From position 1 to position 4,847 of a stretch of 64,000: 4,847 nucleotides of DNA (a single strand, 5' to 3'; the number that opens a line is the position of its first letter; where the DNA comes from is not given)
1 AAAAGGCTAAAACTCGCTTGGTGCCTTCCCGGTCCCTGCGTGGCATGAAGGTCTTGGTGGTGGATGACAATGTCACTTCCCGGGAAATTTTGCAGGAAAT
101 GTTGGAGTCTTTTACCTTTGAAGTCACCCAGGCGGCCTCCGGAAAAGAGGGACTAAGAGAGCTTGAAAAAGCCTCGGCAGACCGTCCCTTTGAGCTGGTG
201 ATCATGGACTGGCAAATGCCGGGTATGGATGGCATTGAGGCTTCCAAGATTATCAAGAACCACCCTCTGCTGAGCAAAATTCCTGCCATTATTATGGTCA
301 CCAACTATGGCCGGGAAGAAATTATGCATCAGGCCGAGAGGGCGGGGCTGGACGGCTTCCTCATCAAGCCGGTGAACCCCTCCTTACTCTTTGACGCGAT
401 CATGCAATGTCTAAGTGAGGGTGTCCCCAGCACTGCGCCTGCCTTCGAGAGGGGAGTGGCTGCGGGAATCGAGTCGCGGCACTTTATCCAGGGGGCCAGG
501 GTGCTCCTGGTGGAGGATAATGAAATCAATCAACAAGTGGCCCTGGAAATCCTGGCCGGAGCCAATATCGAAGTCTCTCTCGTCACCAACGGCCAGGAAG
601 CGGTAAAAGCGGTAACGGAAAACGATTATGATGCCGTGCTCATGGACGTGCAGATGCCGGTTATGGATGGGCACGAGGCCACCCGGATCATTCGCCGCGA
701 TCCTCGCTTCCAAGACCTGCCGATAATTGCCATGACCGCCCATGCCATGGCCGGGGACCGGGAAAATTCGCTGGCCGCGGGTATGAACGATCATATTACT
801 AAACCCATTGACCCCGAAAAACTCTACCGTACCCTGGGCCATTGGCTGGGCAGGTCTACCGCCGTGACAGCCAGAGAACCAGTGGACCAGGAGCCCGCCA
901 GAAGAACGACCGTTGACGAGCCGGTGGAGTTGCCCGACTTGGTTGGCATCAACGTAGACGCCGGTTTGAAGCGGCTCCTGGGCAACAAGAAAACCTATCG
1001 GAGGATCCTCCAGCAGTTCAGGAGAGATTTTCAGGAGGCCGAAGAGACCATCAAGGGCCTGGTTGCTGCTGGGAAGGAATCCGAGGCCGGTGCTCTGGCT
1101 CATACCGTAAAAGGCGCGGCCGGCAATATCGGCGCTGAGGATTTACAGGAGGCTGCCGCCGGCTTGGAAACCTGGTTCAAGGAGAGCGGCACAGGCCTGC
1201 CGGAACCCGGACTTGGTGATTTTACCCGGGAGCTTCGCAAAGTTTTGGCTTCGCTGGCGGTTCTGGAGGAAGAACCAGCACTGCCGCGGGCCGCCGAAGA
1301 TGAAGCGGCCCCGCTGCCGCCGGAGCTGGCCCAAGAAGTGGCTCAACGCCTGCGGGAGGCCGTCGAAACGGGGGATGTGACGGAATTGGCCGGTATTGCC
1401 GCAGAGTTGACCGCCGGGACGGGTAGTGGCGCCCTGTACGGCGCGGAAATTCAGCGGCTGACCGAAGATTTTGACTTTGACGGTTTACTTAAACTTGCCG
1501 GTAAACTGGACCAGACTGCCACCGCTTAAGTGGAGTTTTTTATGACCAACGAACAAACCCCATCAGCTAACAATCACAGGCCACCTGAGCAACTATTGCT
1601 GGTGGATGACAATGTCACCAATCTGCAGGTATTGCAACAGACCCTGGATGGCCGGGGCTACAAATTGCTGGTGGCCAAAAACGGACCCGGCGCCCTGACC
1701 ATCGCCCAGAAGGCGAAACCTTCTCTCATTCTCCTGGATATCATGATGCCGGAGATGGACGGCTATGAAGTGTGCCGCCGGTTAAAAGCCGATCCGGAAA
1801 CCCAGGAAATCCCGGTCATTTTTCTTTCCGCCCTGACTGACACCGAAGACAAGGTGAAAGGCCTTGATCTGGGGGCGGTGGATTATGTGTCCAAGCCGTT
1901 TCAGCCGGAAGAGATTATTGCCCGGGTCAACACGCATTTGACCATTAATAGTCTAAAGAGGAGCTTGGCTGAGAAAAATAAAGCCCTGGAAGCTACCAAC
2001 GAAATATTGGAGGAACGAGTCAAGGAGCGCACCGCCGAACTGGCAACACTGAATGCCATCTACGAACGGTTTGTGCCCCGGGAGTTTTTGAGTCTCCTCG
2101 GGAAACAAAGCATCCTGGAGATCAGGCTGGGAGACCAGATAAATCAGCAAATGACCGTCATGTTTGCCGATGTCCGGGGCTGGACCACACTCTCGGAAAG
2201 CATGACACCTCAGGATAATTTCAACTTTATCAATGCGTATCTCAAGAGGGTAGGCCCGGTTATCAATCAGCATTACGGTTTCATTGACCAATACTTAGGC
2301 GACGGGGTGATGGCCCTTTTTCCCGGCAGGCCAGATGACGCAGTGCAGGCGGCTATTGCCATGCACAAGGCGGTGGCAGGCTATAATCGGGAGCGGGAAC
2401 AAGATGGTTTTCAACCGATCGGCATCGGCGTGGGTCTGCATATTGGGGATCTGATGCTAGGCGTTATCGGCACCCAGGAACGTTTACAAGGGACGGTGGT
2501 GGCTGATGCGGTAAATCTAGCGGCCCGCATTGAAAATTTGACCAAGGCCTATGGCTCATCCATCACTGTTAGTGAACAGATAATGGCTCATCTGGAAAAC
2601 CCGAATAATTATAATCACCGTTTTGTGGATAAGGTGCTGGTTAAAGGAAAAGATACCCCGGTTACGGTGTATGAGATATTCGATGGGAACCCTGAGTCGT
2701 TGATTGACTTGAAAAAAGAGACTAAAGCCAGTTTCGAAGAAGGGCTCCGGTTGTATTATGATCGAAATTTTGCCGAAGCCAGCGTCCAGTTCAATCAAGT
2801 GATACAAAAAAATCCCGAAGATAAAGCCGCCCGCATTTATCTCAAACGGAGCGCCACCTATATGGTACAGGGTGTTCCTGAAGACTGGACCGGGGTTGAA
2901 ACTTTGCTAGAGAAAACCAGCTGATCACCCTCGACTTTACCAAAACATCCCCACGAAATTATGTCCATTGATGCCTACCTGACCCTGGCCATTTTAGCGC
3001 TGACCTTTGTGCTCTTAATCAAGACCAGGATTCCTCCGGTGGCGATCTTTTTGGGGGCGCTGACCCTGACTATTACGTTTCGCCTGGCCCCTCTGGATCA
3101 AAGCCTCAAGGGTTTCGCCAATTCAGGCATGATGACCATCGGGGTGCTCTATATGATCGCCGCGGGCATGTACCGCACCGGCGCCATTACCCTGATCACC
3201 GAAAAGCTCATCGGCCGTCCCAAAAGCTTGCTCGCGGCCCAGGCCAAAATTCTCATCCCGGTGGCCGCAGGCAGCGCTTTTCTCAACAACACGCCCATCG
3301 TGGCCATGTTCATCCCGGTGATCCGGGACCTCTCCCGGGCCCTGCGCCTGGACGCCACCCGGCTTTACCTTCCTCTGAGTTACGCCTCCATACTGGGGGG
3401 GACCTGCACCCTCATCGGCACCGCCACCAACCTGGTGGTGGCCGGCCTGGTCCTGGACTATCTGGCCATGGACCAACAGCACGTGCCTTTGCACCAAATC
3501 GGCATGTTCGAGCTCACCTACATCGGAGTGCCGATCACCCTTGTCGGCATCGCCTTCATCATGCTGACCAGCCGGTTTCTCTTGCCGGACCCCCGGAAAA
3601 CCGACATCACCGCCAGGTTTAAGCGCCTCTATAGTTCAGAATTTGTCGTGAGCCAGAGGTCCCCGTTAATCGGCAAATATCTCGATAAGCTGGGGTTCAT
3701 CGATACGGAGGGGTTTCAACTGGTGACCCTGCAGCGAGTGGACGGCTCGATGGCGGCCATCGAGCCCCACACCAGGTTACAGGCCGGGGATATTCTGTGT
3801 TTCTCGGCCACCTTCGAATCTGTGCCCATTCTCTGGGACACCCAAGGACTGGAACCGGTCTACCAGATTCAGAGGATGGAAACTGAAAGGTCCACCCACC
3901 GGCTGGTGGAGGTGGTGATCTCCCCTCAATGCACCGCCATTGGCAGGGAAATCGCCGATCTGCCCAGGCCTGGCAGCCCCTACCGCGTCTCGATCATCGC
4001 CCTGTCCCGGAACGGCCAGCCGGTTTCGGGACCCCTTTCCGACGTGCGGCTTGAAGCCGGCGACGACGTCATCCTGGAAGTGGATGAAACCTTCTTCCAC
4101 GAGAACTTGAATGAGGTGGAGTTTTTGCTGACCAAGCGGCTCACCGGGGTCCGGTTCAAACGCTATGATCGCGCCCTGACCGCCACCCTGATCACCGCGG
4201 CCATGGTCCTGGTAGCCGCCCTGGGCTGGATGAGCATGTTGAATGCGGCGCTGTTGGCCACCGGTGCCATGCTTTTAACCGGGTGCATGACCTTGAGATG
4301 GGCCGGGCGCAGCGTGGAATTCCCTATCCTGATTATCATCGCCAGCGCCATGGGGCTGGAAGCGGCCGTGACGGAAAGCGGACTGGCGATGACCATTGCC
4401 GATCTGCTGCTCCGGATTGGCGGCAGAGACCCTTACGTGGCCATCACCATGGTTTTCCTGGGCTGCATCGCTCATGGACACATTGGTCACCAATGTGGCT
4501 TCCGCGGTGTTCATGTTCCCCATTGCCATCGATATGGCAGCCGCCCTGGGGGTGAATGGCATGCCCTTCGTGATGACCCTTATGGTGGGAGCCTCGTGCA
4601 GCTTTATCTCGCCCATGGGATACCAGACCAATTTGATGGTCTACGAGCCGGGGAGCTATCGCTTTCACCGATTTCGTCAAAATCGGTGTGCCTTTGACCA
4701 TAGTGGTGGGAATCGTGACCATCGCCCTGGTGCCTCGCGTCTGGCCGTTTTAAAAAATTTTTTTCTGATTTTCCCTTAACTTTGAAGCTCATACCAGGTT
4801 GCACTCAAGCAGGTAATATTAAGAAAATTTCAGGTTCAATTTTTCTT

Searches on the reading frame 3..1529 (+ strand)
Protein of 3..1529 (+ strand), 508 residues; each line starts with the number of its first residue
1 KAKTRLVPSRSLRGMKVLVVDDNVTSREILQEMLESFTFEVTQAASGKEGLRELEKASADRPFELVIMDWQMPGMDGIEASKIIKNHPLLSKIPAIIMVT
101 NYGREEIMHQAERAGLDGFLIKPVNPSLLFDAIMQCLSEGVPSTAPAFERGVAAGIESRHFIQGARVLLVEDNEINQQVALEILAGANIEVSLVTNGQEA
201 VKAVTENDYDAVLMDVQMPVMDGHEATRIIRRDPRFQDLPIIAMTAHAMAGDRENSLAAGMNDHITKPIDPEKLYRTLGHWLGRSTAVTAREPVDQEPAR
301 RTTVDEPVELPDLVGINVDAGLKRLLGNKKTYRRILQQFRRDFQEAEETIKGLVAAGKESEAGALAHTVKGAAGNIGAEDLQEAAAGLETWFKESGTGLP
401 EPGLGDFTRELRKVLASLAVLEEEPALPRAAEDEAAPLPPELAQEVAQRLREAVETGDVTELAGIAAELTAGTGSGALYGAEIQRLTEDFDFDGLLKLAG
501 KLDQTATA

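Call 41: search_protein_families(library=pfam, proteins=[window:3-1529:+], max_evalue=0.0001)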
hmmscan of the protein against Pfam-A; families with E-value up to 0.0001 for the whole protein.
window:3-1529:+ (508 aa): 2 families
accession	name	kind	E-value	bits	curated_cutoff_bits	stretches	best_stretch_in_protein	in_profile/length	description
PF00072.30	Response_reg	-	8e-55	184.2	30.2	2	167-276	1-108/111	Response regulator receiver domain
PF01627.28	Hpt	-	1.4e-11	44.9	24.6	1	335-414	2-77/84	Hpt domain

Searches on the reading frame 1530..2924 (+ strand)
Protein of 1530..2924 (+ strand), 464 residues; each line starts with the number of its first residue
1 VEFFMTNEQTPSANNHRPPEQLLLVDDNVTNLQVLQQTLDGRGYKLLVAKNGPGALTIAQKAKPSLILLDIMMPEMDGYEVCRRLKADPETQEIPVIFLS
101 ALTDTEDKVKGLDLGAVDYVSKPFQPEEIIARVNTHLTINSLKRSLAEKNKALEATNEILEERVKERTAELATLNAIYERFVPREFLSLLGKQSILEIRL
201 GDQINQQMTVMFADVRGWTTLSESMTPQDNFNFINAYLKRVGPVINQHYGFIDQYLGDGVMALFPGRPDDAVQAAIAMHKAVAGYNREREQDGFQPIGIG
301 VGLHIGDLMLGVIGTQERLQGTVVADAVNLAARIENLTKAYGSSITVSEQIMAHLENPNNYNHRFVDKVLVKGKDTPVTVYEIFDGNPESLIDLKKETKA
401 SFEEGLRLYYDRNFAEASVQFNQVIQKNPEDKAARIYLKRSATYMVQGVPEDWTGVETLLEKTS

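Call 41: search_protein_families(library=pfam, proteins=[window:1530-2924:+], max_evalue=0.0001)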
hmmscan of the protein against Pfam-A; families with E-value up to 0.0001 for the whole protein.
window:1530-2924:+ (464 aa): 2 families
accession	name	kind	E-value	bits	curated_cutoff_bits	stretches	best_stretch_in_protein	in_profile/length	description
PF00072.30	Response_reg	-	3.4e-30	104.9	30.2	1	23-133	2-110/111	Response regulator receiver domain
PF00211.25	Guanylate_cyc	-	4.9e-18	65.8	21.9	1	205-379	6-178/183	Adenylate and Guanylate cyclase catalytic domain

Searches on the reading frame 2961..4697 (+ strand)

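Call 41: search_protein_families(library=pfam, proteins=[window:2961-4697:+], max_evalue=0.0001)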
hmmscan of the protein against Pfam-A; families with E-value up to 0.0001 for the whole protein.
window:2961-4697:+ (578 aa): 2 families
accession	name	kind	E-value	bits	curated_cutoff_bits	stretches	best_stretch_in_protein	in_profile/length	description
PF03600.22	CitMHS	-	6e-43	147.7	31.9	1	16-500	1-292/336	Citrate transporter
PF02080.26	TrkA_C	-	3.5e-13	49.7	27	1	315-372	1-56/71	TrkA-C domain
